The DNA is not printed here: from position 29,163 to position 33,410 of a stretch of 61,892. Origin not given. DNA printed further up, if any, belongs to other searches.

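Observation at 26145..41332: Sulfatase / giant dehydrogenase / DUF1080 island: candidate periplasmic oxidative glycan-cleavage system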

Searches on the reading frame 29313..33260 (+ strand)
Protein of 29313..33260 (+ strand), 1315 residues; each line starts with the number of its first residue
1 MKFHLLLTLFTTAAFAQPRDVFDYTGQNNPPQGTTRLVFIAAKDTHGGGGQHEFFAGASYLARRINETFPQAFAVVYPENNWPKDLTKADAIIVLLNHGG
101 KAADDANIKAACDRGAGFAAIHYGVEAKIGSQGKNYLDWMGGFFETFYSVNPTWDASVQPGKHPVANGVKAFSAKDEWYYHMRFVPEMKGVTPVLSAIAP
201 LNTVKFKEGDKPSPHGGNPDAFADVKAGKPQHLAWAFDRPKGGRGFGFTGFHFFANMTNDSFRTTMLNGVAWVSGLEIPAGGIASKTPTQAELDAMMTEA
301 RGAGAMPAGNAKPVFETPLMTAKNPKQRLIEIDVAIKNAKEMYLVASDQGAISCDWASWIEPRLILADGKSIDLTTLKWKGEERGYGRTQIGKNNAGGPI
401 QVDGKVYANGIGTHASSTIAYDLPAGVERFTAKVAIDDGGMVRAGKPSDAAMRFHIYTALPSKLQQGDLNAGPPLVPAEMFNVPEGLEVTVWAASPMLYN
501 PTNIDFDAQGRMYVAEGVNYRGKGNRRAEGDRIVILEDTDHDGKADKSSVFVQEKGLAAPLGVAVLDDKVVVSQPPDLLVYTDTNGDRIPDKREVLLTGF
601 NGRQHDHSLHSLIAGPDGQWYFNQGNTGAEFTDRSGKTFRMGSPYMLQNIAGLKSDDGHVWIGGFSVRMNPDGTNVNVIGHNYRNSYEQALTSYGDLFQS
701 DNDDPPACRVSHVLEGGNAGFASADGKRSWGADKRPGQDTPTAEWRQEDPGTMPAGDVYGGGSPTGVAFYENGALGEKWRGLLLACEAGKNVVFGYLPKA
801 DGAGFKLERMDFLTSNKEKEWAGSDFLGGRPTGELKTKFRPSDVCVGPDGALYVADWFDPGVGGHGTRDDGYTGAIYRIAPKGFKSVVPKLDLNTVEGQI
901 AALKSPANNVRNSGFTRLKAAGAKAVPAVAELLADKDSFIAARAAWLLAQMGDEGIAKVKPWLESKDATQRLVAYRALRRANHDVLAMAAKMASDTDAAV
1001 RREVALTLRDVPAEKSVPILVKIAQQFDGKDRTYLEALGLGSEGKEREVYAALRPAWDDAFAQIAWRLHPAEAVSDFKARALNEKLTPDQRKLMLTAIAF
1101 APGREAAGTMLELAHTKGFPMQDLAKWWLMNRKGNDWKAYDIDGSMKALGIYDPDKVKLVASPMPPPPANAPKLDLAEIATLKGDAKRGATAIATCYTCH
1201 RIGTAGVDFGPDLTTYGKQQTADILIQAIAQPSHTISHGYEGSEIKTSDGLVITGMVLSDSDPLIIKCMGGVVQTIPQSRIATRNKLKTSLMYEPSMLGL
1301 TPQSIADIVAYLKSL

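Call 6: search_protein_families(library=pfam, proteins=[window:29313-33260:+], max_evalue=0.01)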
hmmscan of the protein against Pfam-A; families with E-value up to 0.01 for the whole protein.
window:29313-33260:+ (1315 aa): 6 families
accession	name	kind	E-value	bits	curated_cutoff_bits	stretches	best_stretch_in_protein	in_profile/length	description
PF23500.1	DUF7133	-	2.2e-57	195.6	27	1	479-859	7-349/385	Domain of unknown function (DUF7133)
PF08305.17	NPCBM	-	3.4e-23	82.6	23.9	2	373-473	4-98/137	NPCBM/NEW2 domain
PF06283.17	ThuA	-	1.8e-12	48.4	33.4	1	84-273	46-209/209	Trehalose utilisation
PF13646.12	HEAT_2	-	3.2e-09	37.4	27.7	2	959-1029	4-76/88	HEAT repeats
PF00034.26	Cytochrom_C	-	2.4e-07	32.4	21.3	0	1186-1225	1-42/90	Cytochrome c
PF01436.27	NHL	-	0.0059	17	20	0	840-856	3-19/28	NHL repeat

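Call 7: search_protein_families(library=ncbifam, proteins=[window:29313-33260:+], max_evalue=0.01)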
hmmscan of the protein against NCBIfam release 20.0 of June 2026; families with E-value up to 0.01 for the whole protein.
window:29313-33260:+ (1315 aa): 4 families
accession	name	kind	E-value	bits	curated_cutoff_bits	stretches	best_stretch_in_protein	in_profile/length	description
TIGR02604.1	Piru_Ver_Nterm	subfamily_domain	1.4e-141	472.2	122.2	1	486-883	1-367/367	PVC-type heme-binding CxxCH protein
TIGR02603.1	CxxCH_TIGR02603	domain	1.8e-39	134.8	68.15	1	1184-1314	1-133/134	putative heme-binding domain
NF033206.1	ScyE_fam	subfamily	1.3e-06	28.2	80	0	787-885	156-244/333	ScyD/ScyE family protein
TIGR04485.1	thiosulf_SoxX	equivalog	4.8e-05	24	61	0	1194-1235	3-48/78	sulfur oxidation c-type cytochrome SoxX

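Call 22: find_homologous_proteins(query=window:29313-33260:+, max_evalue=1e-10)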
Query window:29313-33260:+ (1315 aa): 814 proteins with E <= 1e-10 among 8000 candidates; the best 120 are listed.
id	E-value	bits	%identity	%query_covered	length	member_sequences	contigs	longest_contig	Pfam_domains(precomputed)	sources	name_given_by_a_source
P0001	0.0e+0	3051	100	100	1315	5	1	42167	PF23500.2,PF08305.18,PF06283.18,PF13646.13,PF00034.27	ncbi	-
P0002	0.0e+0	2979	97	100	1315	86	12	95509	PF23500.2,PF08305.18,PF06283.18,PF13646.13,PF00034.27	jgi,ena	jgi:putative membrane-bound dehydrogenase-like protein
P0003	0.0e+0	2843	92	99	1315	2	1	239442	PF23500.2,PF08305.18,PF06283.18,PF13646.13,PF00034.27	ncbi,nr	ncbi:MAG: NPCBM/NEW2 domain-containing protein [Verrucomicrobiaceae bacterium]|nr:NPCBM/NEW2 domain-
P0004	0.0e+0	2842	93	99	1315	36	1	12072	PF23500.2,PF08305.18,PF06283.18,PF13646.13,PF00034.27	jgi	jgi:putative membrane-bound dehydrogenase-like protein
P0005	0.0e+0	2809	91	99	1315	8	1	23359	PF23500.2,PF08305.18,PF06283.18,PF13646.13,PF00034.27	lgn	-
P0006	0.0e+0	2783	91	100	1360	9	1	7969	PF23500.2,PF08305.18,PF06283.18,PF13646.13,PF00034.27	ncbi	-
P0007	0.0e+0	2758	89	100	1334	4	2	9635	PF23500.2,PF08305.18,PF06283.18,PF13646.13,PF00034.27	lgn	-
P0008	0.0e+0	2758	90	100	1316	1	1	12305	PF23500.2,PF08305.18,PF06283.18,PF13646.13,PF00034.27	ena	-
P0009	0.0e+0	2756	89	100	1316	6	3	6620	PF23500.2,PF08305.18,PF06283.18,PF13646.13,PF00034.27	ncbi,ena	-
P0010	0.0e+0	2747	89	100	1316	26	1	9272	PF23500.2,PF08305.18,PF06283.18,PF13646.13,PF00034.27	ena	-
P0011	0.0e+0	2678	87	100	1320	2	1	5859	PF23500.2,PF08305.18,PF06283.18,PF13646.13,PF00034.27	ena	-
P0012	0.0e+0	2620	84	100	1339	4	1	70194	PF23500.2,PF08305.18,PF06283.18,PF13646.13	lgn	-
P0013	0.0e+0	2574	84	99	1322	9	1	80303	PF23500.2,PF08305.18,PF06283.18,PF13646.13,PF00034.27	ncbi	-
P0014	0.0e+0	2502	81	100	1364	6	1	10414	PF23500.2,PF08305.18,PF06283.18,PF13646.13,PF00034.27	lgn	-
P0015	0.0e+0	2499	81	100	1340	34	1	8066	PF23500.2,PF08305.18,PF06283.18,PF01436.28,PF13646.13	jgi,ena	jgi:putative membrane-bound dehydrogenase-like protein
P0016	0.0e+0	2496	81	100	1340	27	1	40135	PF23500.2,PF08305.18,PF06283.18,PF13646.13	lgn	-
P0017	0.0e+0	2392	89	88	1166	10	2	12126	PF23500.2,PF08305.18,PF00034.27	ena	-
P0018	0.0e+0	2223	71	100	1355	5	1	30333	PF23500.2,PF08305.18,PF06283.18,PF13646.13,PF00034.27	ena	-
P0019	0.0e+0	2189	70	100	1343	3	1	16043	PF23500.2,PF08305.18,PF06283.18,PF13646.13,PF00034.27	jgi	jgi:putative membrane-bound dehydrogenase-like protein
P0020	0.0e+0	2185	71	100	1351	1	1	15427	PF23500.2,PF08305.18,PF06283.18,PF13646.13,PF00034.27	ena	-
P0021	0.0e+0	2178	71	99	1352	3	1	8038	PF23500.2,PF08305.18,PF06283.18,PF13646.13,PF00034.27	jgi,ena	-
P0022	0.0e+0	2166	70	100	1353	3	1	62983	PF23500.2,PF08305.18,PF06283.18,PF13646.13,PF00034.27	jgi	jgi:putative membrane-bound dehydrogenase-like protein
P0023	0.0e+0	2142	70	99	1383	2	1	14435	PF23500.2,PF08305.18,PF06283.18,PF13646.13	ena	-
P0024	0.0e+0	2135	91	76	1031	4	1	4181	PF23500.2,PF08305.18,PF13646.13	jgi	jgi:putative membrane-bound dehydrogenase-like protein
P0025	0.0e+0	2134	70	100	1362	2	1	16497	PF23500.2,PF08305.18,PF06283.18,PF13646.13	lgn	-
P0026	0.0e+0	2111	70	100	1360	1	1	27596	PF23500.2,PF08305.18,PF06283.18,PF13646.13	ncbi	-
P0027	0.0e+0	2104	79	86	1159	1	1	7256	PF23500.2,PF08305.18,PF01436.28,PF13646.13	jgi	jgi:putative membrane-bound dehydrogenase-like protein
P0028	0.0e+0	2082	68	100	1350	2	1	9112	PF23500.2,PF08305.18,PF06283.18,PF13646.13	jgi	jgi:putative membrane-bound dehydrogenase-like protein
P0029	0.0e+0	2052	68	99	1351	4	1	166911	PF23500.2,PF08305.18,PF06283.18,PF13646.13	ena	-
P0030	0.0e+0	1941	66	97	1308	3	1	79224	PF23500.2,PF08305.18,PF06283.18,PF13646.13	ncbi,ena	-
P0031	0.0e+0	1879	79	77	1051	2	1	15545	PF23500.2,PF08305.18,PF13646.13,PF00034.27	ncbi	-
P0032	0.0e+0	1849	63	97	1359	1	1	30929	PF23500.2,PF08305.18,PF06283.18,PF13646.13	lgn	-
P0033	0.0e+0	1842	63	97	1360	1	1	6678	PF23500.2,PF08305.18,PF06283.18,PF13646.13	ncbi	-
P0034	0.0e+0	1838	62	97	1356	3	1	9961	PF23500.2,PF08305.18,PF06283.18,PF13646.13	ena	-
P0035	0.0e+0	1833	63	97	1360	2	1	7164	PF23500.2,PF08305.18,PF06283.18,PF13646.13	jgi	jgi:putative membrane-bound dehydrogenase-like protein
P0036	0.0e+0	1818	62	97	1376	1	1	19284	PF23500.2,PF08305.18,PF06283.18,PF01436.28,PF13646.13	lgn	-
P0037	0.0e+0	1818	62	98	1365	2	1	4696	PF23500.2,PF08305.18,PF06283.18,PF01436.28,PF13646.13,PF00034.27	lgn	-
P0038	0.0e+0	1817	63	97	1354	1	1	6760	PF23500.2,PF08305.18,PF06283.18,PF13646.13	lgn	-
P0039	0.0e+0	1813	63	97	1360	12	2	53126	PF23500.2,PF08305.18,PF06283.18,PF13646.13,PF00034.27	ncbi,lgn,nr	ncbi:MAG: NPCBM/NEW2 domain-containing protein [Planctomycetes bacterium]|nr:NPCBM/NEW2 domain-conta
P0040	0.0e+0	1807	62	97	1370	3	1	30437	PF23500.2,PF08305.18,PF06283.18,PF00034.27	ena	-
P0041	0.0e+0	1802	62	97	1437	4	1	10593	PF23500.2,PF08305.18,PF06283.18,PF13646.13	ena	-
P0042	0.0e+0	1798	61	98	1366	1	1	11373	PF23500.2,PF08305.18,PF06283.18,PF13646.13,PF00034.27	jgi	jgi:putative membrane-bound dehydrogenase-like protein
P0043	0.0e+0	1790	61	98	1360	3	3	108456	PF23500.2,PF08305.18,PF06283.18,PF01436.28,PF13646.13,PF00034.27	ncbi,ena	-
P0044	0.0e+0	1779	75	76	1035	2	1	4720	PF23500.2,PF08305.18,PF13646.13,PF00034.27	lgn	-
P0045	0.0e+0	1775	74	76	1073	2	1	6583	PF23500.2,PF08305.18,PF13646.13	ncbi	-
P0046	0.0e+0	1775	76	76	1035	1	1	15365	PF23500.2,PF08305.18,PF13646.13,PF00034.27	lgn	-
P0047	0.0e+0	1770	75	76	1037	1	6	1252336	PF23500.2,PF08305.18,PF13646.13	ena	-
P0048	0.0e+0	1768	75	76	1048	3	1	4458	PF23500.2,PF08305.18,PF13646.13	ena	-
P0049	0.0e+0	1763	75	77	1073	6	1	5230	PF23500.2,PF08305.18,PF13646.13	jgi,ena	jgi:putative membrane-bound dehydrogenase-like protein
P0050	0.0e+0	1761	74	78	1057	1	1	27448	PF23500.2,PF08305.18,PF13646.13,PF00034.27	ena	-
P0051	0.0e+0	1757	74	76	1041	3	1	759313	PF23500.2,PF08305.18,PF13646.13,PF00034.27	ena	-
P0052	0.0e+0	1755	60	97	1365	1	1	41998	PF23500.2,PF08305.18,PF06283.18,PF13646.13,PF00034.27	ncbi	-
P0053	0.0e+0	1751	60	97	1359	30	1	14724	PF23500.2,PF08305.18,PF06283.18,PF13646.13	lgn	-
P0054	0.0e+0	1750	74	76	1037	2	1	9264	PF23500.2,PF08305.18,PF13646.13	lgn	-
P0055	0.0e+0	1744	75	76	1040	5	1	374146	PF23500.2,PF08305.18,PF13646.13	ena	-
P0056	0.0e+0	1743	74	76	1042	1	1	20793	PF23500.2,PF08305.18,PF13646.13,PF00034.27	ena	-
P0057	0.0e+0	1742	59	100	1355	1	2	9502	PF23500.2,PF08305.18,PF06283.18,PF13646.13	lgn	-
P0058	0.0e+0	1739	59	97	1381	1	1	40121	PF23500.2,PF08305.18,PF06283.18,PF13646.13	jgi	-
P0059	0.0e+0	1732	69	76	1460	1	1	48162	PF23500.2,PF08305.18,PF06283.18,PF13646.13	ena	-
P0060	0.0e+0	1727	59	97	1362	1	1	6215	PF23500.2,PF08305.18,PF06283.18,PF01436.28,PF13646.13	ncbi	-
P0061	0.0e+0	1714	73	77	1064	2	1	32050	PF23500.2,PF08305.18,PF13646.13,PF00034.27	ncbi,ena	-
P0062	0.0e+0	1710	60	97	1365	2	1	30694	PF23500.2,PF08305.18,PF06283.18,PF13646.13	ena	-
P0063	0.0e+0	1708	59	97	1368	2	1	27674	PF23500.2,PF08305.18,PF06283.18,PF13646.13,PF00034.27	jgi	jgi:putative membrane-bound dehydrogenase-like protein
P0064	0.0e+0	1705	73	77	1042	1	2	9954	PF23500.2,PF08305.18,PF13646.13,PF00034.27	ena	-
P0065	0.0e+0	1696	73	76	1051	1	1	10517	PF23500.2,PF08305.18,PF13646.13,PF00034.27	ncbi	-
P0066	0.0e+0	1696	59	97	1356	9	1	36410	PF23500.2,PF08305.18,PF06283.18,PF13646.13,PF00034.27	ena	-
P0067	0.0e+0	1693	58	98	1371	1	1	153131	PF23500.2,PF08305.18,PF06283.18,PF01436.28,PF13646.13,PF00034.27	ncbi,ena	-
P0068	0.0e+0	1691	72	76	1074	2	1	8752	PF23500.2,PF08305.18,PF13646.13,PF00034.27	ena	-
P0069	0.0e+0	1681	67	76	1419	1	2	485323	PF23500.2,PF08305.18,PF06283.18,PF13646.13,PF00034.27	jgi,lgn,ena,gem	-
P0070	0.0e+0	1680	72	77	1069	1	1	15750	PF23500.2,PF08305.18,PF13646.13,PF00034.27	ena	-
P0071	0.0e+0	1679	73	75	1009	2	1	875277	PF23500.2,PF08305.18,PF13646.13,PF00034.27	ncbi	-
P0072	0.0e+0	1678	72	76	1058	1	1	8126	PF23500.2,PF08305.18,PF13646.13,PF00034.27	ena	-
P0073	0.0e+0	1677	72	76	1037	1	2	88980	PF23500.2,PF08305.18,PF13646.13,PF00034.27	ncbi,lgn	-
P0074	0.0e+0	1676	71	76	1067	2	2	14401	PF23500.2,PF08305.18,PF13646.13,PF00034.27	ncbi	-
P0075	0.0e+0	1676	71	77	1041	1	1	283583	PF23500.2,PF08305.18,PF13646.13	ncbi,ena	-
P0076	0.0e+0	1675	72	76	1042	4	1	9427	PF23500.2,PF08305.18,PF13646.13,PF00034.27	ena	-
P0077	0.0e+0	1675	68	77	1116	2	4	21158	PF23500.2,PF08305.18,PF13646.13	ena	-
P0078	0.0e+0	1672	72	76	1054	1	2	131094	PF23500.2,PF08305.18,PF13646.13,PF00034.27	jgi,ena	-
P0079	0.0e+0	1668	72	76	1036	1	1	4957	PF23500.2,PF08305.18,PF13646.13,PF00034.27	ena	-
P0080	0.0e+0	1667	70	77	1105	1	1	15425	PF23500.2,PF08305.18,PF13646.13,PF00034.27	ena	-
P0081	0.0e+0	1667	71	76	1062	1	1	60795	PF23500.2,PF08305.18,PF13646.13,PF00034.27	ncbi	-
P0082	0.0e+0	1666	71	76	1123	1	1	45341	PF23500.2,PF08305.18,PF13646.13,PF00034.27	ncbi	-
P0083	0.0e+0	1665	69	78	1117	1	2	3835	PF23500.2,PF08305.18,PF13646.13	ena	-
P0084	0.0e+0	1663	72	76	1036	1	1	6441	PF23500.2,PF08305.18,PF13646.13,PF00034.27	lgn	-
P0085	0.0e+0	1663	58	97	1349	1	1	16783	PF23500.2,PF08305.18,PF06283.18,PF00034.27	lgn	-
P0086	0.0e+0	1661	71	76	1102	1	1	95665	PF23500.2,PF08305.18,PF13646.13,PF00034.27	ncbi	-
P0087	0.0e+0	1659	71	76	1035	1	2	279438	PF23500.2,PF08305.18,PF13646.13,PF00034.27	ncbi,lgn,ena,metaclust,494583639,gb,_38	metaclust:\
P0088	0.0e+0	1657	72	76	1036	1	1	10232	PF23500.2,PF08305.18,PF13646.13,PF00034.27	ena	-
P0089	0.0e+0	1657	71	76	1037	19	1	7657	PF23500.2,PF08305.18,PF13646.13,PF00034.27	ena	-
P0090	0.0e+0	1656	73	76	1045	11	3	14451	PF23500.2,PF08305.18,PF13646.13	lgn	-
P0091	0.0e+0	1655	71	76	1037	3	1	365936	PF23500.2,PF08305.18,PF13646.13,PF00034.27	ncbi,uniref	ncbi:PVC-type heme-binding CxxCH protein [Prosthecobacter fluviatilis]|uniref:PVC-type heme-binding 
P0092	0.0e+0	1655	71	78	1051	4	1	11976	PF23500.2,PF08305.18,PF13646.13,PF00034.27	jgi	-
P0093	0.0e+0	1655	71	76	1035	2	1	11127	PF23500.2,PF08305.18,PF13646.13,PF00034.27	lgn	-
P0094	0.0e+0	1654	71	76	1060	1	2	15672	PF23500.2,PF08305.18,PF13646.13,PF00034.27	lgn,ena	-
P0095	0.0e+0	1653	71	77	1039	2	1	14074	PF23500.2,PF08305.18,PF13646.13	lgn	-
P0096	0.0e+0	1653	72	76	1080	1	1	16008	PF23500.2,PF08305.18,PF13646.13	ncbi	-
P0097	0.0e+0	1652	71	76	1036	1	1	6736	PF23500.2,PF08305.18,PF13646.13,PF00034.27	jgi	-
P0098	0.0e+0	1650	71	76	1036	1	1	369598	PF23500.2,PF08305.18,PF13646.13,PF00034.27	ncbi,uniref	ncbi:PVC-type heme-binding CxxCH protein [Prosthecobacter sp.]|uniref:PVC-type heme-binding CxxCH pr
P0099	0.0e+0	1649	70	76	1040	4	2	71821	PF23500.2,PF08305.18,PF13646.13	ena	-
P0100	0.0e+0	1649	71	76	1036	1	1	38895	PF23500.2,PF08305.18,PF13646.13,PF00034.27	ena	-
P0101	0.0e+0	1648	71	76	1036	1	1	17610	PF23500.2,PF08305.18,PF13646.13,PF00034.27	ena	-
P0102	0.0e+0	1644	71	76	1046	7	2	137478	PF23500.2,PF08305.18,PF13646.13,PF00034.27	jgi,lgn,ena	-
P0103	0.0e+0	1644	71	76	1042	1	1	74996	PF23500.2,PF08305.18,PF13646.13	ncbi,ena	-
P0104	0.0e+0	1644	71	76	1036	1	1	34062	PF23500.2,PF08305.18,PF13646.13,PF00034.27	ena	-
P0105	0.0e+0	1644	70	76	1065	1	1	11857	PF23500.2,PF08305.18,PF13646.13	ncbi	-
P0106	0.0e+0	1638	70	77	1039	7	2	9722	PF23500.2,PF08305.18,PF13646.13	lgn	-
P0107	0.0e+0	1637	70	78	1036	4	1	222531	PF23500.2,PF08305.18,PF13646.13,PF00034.27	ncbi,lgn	-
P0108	0.0e+0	1637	72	76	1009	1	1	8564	PF23500.2,PF08305.18,PF00034.27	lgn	-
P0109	0.0e+0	1635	67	79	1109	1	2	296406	PF23500.2,PF08305.18,PF00034.27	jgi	jgi:putative membrane-bound dehydrogenase-like protein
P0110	0.0e+0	1634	71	76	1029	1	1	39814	PF23500.2,PF08305.18,PF13646.13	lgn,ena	-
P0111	0.0e+0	1632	69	77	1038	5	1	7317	PF23500.2,PF08305.18,PF13646.13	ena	-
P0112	0.0e+0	1632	70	76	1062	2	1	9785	PF23500.2,PF08305.18,PF01436.28,PF13646.13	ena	-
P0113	0.0e+0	1631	70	76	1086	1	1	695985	PF23500.2,PF08305.18,PF13646.13,PF00034.27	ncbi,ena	-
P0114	0.0e+0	1628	71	75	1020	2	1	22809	PF23500.2,PF08305.18,PF13646.13,PF00034.27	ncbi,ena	-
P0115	0.0e+0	1626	69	76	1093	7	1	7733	PF23500.2,PF08305.18,PF13646.13,PF00034.27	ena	-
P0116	0.0e+0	1625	69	76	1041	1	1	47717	PF23500.2,PF08305.18,PF13646.13,PF00034.27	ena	-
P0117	0.0e+0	1622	70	76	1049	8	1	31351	PF23500.2,PF08305.18,PF13646.13,PF00034.27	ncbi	-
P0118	0.0e+0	1622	70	78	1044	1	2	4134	PF23500.2,PF08305.18,PF01436.28,PF13646.13,PF00034.27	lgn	-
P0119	0.0e+0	1619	70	77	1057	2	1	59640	PF23500.2,PF08305.18,PF13646.13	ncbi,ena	-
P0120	0.0e+0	1617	69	77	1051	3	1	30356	PF23500.2,PF08305.18,PF13646.13,PF00034.27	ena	-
